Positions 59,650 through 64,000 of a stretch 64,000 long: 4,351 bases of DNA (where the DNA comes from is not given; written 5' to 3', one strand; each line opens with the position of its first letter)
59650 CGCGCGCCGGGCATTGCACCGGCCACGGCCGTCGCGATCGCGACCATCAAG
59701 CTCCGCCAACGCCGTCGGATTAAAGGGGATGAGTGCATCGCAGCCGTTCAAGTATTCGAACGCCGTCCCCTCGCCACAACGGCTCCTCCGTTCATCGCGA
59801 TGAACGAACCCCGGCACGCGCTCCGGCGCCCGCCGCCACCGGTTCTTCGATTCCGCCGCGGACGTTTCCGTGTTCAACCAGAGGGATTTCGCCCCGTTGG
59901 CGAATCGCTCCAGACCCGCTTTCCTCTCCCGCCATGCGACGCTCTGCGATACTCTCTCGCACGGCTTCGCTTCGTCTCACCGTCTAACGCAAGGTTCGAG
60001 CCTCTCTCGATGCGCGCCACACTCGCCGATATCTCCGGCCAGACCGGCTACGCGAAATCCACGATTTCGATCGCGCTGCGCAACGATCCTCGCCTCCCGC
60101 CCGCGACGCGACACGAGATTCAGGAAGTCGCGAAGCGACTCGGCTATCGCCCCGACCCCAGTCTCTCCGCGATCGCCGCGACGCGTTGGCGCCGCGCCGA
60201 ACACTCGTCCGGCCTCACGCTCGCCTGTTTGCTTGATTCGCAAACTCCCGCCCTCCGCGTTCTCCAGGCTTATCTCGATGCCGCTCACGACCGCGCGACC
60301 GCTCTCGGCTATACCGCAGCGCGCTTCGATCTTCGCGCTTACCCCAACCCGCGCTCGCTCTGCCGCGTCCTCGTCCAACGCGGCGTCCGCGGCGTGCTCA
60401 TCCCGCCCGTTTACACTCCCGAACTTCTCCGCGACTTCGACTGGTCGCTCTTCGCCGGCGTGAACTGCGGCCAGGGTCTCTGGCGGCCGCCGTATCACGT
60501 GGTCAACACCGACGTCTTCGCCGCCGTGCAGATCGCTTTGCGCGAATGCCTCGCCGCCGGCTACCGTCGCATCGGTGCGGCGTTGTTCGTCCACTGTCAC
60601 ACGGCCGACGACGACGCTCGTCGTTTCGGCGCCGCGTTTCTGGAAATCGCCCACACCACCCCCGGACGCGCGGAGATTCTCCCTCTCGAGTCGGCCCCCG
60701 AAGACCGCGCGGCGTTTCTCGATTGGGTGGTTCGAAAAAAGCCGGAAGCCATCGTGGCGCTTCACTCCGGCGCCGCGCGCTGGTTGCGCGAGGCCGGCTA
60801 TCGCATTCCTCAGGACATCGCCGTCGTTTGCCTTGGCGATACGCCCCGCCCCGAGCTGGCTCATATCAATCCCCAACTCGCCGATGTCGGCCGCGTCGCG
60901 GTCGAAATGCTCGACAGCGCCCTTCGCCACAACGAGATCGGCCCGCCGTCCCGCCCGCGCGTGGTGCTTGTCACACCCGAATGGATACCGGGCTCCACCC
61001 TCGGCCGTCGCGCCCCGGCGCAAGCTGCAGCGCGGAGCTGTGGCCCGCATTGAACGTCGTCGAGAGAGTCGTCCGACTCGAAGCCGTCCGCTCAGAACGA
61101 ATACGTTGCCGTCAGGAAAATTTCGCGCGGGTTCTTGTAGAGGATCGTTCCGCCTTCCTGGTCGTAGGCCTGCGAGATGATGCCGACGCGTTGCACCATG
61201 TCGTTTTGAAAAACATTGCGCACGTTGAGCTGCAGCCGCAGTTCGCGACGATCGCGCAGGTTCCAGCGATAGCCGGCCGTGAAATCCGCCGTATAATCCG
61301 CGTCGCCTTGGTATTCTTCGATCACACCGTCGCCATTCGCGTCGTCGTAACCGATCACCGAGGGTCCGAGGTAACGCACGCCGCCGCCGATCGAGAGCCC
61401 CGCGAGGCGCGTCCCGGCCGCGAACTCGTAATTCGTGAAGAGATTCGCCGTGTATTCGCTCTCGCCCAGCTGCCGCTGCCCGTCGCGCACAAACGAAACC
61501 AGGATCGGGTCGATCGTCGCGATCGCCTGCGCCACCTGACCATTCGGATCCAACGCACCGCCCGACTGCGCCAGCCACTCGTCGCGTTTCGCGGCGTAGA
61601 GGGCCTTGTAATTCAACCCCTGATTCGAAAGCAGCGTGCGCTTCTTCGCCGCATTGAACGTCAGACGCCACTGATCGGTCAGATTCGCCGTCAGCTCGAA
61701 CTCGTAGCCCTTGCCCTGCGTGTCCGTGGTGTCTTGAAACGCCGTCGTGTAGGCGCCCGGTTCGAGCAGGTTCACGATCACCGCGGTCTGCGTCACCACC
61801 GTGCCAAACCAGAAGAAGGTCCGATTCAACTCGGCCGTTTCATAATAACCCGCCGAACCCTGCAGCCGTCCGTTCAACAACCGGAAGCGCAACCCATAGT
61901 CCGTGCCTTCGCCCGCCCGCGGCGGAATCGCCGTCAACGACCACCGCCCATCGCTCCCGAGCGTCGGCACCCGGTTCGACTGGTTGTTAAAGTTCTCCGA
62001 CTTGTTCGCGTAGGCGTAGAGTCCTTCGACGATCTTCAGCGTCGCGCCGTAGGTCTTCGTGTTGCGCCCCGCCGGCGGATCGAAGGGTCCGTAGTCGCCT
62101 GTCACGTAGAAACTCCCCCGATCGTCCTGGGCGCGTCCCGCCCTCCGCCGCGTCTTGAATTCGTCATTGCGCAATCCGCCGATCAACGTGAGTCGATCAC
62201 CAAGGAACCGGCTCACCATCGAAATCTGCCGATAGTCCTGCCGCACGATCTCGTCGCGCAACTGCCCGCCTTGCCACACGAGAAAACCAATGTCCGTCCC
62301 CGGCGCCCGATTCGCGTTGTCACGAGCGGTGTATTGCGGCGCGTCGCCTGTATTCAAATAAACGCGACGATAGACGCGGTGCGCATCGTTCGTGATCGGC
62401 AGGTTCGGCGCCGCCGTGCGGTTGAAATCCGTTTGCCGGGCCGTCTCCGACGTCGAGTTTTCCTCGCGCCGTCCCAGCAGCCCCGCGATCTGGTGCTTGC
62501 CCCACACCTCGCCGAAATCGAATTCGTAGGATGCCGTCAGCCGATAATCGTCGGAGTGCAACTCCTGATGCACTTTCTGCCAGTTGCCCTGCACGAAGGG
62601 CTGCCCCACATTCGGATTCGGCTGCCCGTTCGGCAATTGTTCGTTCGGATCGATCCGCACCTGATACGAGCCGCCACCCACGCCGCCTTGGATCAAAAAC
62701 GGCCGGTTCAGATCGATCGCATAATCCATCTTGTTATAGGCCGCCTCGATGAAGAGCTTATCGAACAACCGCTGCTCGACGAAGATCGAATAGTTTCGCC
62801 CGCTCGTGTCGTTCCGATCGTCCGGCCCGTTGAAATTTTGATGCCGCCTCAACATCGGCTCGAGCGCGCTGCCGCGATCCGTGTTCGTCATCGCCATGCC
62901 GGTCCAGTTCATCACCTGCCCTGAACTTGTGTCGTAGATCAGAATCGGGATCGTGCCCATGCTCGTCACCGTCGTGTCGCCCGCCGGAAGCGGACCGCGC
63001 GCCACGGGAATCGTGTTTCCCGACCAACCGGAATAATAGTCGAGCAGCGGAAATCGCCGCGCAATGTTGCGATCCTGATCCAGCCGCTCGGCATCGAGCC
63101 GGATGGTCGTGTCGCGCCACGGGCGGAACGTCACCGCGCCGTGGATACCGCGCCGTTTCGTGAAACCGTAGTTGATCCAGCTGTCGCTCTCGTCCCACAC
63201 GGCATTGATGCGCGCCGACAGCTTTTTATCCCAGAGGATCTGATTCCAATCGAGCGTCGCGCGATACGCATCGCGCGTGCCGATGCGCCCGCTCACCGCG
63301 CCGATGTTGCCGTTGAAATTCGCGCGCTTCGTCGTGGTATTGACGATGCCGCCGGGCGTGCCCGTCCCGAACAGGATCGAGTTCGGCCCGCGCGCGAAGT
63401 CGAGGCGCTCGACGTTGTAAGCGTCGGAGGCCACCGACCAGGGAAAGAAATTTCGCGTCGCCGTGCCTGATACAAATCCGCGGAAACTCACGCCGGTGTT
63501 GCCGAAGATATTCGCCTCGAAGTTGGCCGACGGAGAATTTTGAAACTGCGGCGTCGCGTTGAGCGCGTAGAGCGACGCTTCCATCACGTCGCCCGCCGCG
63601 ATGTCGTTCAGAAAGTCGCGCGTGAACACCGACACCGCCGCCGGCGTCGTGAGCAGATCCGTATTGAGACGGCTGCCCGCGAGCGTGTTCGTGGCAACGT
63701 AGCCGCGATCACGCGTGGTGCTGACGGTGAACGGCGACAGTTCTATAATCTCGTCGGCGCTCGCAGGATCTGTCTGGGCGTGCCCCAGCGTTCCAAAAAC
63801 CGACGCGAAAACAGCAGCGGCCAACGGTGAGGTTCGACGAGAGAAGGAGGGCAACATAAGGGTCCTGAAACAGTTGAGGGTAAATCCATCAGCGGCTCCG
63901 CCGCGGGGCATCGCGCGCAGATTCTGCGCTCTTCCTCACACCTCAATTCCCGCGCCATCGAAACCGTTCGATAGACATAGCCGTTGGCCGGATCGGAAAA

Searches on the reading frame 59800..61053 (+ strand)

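Call 17: search_protein_families(library=pfam, proteins=[window:59800-61053:+], max_evalue=0.001)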
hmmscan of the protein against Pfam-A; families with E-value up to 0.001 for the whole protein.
window:59800-61053:+ (417 aa): 2 families
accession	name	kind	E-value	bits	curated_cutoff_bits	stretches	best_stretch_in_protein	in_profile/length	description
PF13377.12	Peripla_BP_3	-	5.8e-17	62.7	26.5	1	249-400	3-166/167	Periplasmic binding protein-like domain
PF00356.27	LacI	-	6.6e-06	26.3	27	1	74-119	1-46/46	Bacterial regulatory proteins, lacI family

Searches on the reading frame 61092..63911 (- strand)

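Call 17: search_protein_families(library=pfam, proteins=[window:61092-63911:-], max_evalue=0.001)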
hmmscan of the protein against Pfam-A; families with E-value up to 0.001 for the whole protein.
window:61092-63911:- (939 aa): 1 family
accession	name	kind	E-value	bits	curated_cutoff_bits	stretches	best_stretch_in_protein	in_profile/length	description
PF07715.20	Plug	-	1.1e-06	29.6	23.9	1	86-189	2-107/107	TonB-dependent Receptor Plug Domain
